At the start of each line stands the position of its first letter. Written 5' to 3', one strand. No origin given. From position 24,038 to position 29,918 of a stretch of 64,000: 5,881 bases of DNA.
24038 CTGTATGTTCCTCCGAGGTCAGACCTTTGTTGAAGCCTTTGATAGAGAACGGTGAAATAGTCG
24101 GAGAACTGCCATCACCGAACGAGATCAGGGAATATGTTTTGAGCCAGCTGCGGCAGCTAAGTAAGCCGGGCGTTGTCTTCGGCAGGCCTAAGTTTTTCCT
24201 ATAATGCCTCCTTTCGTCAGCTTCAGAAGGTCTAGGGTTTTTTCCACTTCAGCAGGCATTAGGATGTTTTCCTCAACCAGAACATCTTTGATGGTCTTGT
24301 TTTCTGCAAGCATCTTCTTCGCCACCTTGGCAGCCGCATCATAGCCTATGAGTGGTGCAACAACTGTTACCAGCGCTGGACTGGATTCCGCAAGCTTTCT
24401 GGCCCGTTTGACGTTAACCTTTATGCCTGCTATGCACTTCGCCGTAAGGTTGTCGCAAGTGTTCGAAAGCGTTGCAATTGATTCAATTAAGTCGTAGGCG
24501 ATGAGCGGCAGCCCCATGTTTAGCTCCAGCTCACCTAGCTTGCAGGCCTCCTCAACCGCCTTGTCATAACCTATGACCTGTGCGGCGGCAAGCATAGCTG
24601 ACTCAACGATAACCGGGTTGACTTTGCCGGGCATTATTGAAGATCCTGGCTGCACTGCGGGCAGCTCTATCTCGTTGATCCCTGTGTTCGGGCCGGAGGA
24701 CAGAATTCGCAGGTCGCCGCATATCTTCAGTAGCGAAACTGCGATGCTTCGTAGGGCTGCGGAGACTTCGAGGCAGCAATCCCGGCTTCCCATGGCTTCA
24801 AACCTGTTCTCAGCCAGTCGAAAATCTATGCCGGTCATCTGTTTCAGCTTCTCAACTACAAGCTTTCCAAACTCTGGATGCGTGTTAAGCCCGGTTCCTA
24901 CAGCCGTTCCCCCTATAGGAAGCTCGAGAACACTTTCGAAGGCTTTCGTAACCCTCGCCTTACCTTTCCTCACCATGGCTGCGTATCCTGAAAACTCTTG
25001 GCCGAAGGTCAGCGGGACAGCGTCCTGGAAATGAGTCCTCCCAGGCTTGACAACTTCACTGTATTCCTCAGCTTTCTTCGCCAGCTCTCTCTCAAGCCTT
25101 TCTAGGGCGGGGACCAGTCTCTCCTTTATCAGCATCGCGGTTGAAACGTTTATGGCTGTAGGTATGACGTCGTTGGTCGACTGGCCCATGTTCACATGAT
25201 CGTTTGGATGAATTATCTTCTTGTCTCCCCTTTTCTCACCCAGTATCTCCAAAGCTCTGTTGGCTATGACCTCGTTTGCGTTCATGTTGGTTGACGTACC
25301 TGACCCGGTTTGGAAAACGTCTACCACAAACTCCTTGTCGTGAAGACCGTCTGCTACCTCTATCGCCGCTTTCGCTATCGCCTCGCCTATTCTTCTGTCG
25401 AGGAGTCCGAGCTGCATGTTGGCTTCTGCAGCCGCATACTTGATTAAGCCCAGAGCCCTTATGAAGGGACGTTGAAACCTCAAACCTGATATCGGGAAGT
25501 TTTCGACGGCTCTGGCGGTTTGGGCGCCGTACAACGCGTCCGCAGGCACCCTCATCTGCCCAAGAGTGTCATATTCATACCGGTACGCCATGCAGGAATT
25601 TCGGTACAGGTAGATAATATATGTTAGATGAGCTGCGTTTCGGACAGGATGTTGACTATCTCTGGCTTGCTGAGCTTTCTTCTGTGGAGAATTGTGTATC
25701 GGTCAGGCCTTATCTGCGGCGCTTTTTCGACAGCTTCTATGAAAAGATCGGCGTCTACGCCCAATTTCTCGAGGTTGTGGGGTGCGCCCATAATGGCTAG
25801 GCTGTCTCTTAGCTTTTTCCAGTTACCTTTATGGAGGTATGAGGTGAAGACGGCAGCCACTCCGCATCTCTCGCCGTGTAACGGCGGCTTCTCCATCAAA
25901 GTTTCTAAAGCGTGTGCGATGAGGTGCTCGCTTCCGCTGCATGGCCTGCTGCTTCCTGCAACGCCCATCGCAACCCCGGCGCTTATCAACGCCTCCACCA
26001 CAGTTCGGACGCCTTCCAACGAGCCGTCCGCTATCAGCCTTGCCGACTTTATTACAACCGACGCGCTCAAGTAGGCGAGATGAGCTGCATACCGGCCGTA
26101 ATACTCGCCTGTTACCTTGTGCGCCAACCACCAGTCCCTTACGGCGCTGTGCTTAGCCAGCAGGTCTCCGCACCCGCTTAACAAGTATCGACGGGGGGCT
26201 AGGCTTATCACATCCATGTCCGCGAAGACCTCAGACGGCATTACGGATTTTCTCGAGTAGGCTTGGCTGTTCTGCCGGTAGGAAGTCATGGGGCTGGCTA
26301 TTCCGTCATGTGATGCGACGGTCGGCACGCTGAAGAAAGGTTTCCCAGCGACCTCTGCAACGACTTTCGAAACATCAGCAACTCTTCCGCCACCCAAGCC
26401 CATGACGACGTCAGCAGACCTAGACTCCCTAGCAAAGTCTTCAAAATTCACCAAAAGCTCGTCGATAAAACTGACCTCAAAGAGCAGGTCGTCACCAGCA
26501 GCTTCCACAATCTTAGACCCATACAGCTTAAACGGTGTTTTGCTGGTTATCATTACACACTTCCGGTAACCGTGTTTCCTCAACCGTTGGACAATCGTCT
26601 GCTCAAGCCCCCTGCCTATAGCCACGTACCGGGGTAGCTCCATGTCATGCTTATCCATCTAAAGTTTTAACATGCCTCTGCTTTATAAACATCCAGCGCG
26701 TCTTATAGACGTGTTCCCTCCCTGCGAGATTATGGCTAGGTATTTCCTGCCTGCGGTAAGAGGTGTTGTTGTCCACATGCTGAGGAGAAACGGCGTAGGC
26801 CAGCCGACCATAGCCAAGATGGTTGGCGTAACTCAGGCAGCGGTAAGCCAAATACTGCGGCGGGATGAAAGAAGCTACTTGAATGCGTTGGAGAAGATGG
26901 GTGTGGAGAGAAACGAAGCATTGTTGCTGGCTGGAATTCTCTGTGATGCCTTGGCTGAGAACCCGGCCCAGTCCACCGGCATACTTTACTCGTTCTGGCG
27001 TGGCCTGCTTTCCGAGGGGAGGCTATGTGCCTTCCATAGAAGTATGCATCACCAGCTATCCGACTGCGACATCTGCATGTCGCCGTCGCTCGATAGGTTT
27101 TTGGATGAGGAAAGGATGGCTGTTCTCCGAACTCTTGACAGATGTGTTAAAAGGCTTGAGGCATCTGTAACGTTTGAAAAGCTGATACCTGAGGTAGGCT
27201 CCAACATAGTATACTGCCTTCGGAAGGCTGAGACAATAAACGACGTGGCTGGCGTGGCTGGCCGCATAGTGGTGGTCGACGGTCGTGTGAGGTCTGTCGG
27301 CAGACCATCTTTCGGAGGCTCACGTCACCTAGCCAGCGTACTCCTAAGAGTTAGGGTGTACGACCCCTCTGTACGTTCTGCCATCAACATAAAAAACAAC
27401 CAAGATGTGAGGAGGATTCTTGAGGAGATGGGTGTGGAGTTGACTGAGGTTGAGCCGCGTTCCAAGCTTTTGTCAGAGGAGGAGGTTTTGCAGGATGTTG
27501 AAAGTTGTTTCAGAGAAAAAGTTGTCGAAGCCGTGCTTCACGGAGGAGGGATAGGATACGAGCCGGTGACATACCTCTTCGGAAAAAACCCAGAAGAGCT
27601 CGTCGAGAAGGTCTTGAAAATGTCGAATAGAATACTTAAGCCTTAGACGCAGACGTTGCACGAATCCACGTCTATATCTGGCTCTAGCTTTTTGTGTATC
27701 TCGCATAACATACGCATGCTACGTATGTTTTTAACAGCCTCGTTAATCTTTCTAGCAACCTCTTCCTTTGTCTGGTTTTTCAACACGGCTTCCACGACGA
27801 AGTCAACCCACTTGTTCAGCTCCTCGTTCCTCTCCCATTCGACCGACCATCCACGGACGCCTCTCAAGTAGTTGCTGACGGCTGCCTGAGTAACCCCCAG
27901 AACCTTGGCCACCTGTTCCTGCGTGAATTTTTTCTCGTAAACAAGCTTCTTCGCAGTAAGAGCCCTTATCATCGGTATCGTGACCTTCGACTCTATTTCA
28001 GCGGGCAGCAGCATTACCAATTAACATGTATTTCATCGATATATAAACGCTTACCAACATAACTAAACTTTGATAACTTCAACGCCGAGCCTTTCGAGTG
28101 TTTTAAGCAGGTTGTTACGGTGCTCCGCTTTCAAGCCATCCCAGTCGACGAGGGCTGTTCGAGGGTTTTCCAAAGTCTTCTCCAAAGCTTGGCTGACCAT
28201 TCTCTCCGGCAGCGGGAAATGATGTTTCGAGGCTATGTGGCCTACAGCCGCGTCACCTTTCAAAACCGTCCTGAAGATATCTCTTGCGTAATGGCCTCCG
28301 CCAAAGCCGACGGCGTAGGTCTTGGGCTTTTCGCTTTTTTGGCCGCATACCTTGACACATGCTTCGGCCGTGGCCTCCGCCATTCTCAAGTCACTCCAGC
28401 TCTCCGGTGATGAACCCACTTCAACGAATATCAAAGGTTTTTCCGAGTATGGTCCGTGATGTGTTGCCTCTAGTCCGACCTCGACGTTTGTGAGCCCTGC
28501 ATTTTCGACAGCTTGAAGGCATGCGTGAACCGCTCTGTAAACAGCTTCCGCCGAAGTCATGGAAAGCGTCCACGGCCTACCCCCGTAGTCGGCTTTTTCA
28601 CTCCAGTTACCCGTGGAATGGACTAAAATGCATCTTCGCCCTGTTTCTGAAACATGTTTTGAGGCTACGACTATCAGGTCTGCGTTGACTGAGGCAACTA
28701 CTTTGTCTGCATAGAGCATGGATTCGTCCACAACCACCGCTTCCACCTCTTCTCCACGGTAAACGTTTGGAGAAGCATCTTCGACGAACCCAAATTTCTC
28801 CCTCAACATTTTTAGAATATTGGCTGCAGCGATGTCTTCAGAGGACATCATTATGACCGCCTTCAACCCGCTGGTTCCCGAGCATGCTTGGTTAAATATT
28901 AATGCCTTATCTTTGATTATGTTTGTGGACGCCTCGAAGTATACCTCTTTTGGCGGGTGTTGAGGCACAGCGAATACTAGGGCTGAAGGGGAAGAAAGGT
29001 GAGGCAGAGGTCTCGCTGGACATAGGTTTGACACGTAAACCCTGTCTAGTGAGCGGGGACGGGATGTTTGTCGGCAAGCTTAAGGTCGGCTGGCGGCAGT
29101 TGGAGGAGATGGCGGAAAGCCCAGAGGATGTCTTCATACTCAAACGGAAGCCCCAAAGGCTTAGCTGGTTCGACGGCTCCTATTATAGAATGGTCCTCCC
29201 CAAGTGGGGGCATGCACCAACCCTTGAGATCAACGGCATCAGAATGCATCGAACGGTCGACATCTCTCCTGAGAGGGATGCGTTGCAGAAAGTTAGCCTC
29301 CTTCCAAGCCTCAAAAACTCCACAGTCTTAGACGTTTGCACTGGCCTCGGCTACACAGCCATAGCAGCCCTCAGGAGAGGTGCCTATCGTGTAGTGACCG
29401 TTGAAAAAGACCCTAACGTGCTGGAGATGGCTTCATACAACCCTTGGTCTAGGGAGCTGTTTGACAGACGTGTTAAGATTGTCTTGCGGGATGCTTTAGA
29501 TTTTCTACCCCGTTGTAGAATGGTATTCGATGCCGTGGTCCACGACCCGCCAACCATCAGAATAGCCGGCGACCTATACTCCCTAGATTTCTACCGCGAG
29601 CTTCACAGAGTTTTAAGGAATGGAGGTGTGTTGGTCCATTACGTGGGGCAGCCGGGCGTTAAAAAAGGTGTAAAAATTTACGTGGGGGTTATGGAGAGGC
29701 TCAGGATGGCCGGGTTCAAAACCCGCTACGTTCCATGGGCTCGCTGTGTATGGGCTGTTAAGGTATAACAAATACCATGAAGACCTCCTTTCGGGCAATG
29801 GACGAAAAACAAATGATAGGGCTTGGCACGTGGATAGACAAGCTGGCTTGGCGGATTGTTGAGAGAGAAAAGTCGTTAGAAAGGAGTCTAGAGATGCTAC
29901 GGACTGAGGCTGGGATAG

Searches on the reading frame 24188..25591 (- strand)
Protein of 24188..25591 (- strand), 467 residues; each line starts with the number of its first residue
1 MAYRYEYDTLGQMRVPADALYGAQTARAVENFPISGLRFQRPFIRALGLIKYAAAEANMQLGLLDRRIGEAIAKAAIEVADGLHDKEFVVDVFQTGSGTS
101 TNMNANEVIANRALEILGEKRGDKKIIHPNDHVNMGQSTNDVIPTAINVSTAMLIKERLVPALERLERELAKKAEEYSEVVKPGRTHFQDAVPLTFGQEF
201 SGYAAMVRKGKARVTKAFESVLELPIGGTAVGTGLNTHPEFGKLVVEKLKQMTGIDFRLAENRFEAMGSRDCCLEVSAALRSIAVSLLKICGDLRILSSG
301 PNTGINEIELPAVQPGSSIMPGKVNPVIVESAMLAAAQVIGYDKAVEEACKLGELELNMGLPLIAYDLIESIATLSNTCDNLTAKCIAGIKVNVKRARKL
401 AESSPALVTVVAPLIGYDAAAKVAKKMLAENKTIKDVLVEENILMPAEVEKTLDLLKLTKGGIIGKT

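Call 40: find_homologous_proteins(query=window:24188-25591:-, max_evalue=1e-100)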
Query window:24188-25591:- (467 aa): 7988 proteins with E <= 1e-100 among 8000 candidates; the best 120 are listed.
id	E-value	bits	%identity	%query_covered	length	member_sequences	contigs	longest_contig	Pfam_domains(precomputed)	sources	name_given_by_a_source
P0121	0.0e+0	1009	100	100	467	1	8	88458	PF10415.15,PF00206.26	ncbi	ncbi:MAG: class II fumarate hydratase [Candidatus Caldarchaeum sp.]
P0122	1.9e-287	971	95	100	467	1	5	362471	PF10415.15,PF00206.26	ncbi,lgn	ncbi:MAG: class II fumarate hydratase [Candidatus Caldarchaeum sp.]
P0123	9.9e-268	906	87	100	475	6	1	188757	PF10415.15,PF00206.26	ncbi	ncbi:MAG: class II fumarate hydratase [Candidatus Caldarchaeum sp.]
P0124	2.0e-257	872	83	100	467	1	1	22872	PF10415.15,PF00206.26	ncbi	-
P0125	1.7e-251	853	82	100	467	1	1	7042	PF10415.15,PF00206.26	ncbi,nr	ncbi:MAG: class II fumarate hydratase [Candidatus Caldarchaeum sp.]|nr:class II fumarate hydratase [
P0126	6.5e-250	848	83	100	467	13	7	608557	PF10415.15,PF00206.26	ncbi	ncbi:MAG: class II fumarate hydratase [Candidatus Caldarchaeum sp.]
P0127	2.8e-249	845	82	100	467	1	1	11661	PF10415.15,PF00206.26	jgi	-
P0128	1.2e-245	833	81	100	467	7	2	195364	PF10415.15,PF00206.26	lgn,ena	-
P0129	6.4e-244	828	80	100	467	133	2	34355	PF10415.15,PF00206.26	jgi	jgi:fumarate hydratase class II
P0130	3.2e-242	822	79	100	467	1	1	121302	PF10415.15,PF00206.26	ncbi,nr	ncbi:MAG: class II fumarate hydratase [Candidatus Caldarchaeum sp.]|nr:class II fumarate hydratase [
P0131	5.6e-242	821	79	100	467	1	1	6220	PF10415.15,PF00206.26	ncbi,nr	ncbi:MAG: class II fumarate hydratase [Candidatus Caldarchaeum sp.]|nr:class II fumarate hydratase [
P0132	8.6e-241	817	79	100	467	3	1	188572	PF10415.15,PF00206.26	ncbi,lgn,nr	ncbi:MAG: class II fumarate hydratase [Candidatus Caldarchaeum sp.]|nr:class II fumarate hydratase [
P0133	6.2e-237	805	78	100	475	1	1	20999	PF10415.15,PF00206.26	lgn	-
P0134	2.2e-235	800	78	100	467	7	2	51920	PF10415.15,PF00206.26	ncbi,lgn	ncbi:MAG: class II fumarate hydratase [Candidatus Caldarchaeum sp.]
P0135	3.3e-234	796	78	99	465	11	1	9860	PF10415.15,PF00206.26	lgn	-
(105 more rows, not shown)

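Call 42: find_encoding_contigs(protein=P0122, flank=10000, max_places=2)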
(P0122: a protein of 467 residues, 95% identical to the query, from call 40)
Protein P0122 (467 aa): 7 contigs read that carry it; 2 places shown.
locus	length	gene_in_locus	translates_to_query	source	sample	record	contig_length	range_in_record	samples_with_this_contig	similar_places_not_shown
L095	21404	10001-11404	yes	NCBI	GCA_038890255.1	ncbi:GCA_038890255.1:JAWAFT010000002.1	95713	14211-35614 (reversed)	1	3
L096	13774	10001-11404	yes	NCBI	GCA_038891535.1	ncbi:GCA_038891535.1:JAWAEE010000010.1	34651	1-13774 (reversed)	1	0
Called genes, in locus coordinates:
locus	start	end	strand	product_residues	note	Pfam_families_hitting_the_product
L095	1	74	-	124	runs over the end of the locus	-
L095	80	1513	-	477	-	-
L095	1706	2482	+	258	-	PF01145:Band_7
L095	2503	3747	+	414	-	PF00574:CLP_protease (weak), PF25145:NfeD1b_N, PF24961:NfeD_membrane, PF01957:NfeD (weak)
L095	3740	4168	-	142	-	PF21473:OB_Ssb-like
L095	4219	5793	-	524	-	PF01921:tRNA-synt_1f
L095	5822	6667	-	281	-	PF03602:Cons_hypoth95 (weak), PF01564:Spermine_synth (weak), PF13649:Methyltransf_25 (weak)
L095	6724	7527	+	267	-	PF04414:tRNA_deacylase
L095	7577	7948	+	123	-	PF17762:HTH_ParB (faint), PF01381:HTH_3 (weak)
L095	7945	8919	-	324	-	PF10120:ThiN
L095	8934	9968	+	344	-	PF00465:Fe-ADH (weak), PF13685:Fe-ADH_2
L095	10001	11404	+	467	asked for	PF00206:Lyase_1, PF10415:FumaraseC_C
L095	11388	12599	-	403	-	PF02749:QRPTase_N, PF01729:QRPTase_C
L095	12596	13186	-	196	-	PF00857:Isochorismatase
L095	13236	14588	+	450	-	PF01546:Peptidase_M20, PF07687:M20_dimer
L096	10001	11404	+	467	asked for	PF00206:Lyase_1, PF10415:FumaraseC_C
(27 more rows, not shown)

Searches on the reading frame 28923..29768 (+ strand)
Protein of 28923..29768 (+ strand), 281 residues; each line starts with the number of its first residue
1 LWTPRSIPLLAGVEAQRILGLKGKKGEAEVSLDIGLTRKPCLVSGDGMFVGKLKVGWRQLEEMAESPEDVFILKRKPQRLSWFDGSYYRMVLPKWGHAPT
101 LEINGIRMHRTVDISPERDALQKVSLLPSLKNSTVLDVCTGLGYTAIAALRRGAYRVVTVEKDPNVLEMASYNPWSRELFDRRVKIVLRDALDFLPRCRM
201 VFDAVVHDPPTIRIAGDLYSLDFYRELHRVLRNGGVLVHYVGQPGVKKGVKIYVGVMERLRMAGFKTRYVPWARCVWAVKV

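Call 31: search_protein_families(library=pfam, proteins=[window:28923-29768:+], max_evalue=0.01)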
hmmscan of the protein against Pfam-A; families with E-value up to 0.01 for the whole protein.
window:28923-29768:+ (281 aa): 11 families
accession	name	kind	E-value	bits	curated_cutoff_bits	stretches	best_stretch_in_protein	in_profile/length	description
PF03602.21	Cons_hypoth95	-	9.8e-09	35.6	24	1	128-210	38-122/182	Conserved hypothetical protein 95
PF13649.12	Methyltransf_25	-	2e-07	32.1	27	1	135-235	1-97/97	Methyltransferase domain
PF01564.23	Spermine_synth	-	1.4e-06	28.4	22.9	1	157-249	45-140/186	Spermine/spermidine synthase domain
PF08241.18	Methyltransf_11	-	1.1e-05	26.4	21.2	1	136-238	1-94/95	Methyltransferase domain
PF05175.20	MTS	-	5.1e-05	23.4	23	1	126-238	26-137/170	Methyltransferase small domain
PF02475.24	TRM5-TYW2_MTfase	-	6e-05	23.5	28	1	130-241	35-136/164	TRM5/TYW2 methyltransferase domain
PF05430.17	Methyltransf_30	-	0.00022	21.6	22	1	182-252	31-101/124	S-adenosyl-L-methionine-dependent methyltransferase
PF06325.19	PrmA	-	0.00044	20.3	22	1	130-176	160-206/296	Ribosomal protein L11 methyltransferase (PrmA)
PF13847.12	Methyltransf_31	-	0.00086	19.5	27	1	131-238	3-108/145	Methyltransferase domain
PF13489.12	Methyltransf_23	-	0.0017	18.6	27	1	125-239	14-116/164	Methyltransferase domain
PF08003.17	Methyltransf_9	-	0.0056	16.1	23.8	1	127-206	111-187/315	Protein of unknown function (DUF1698)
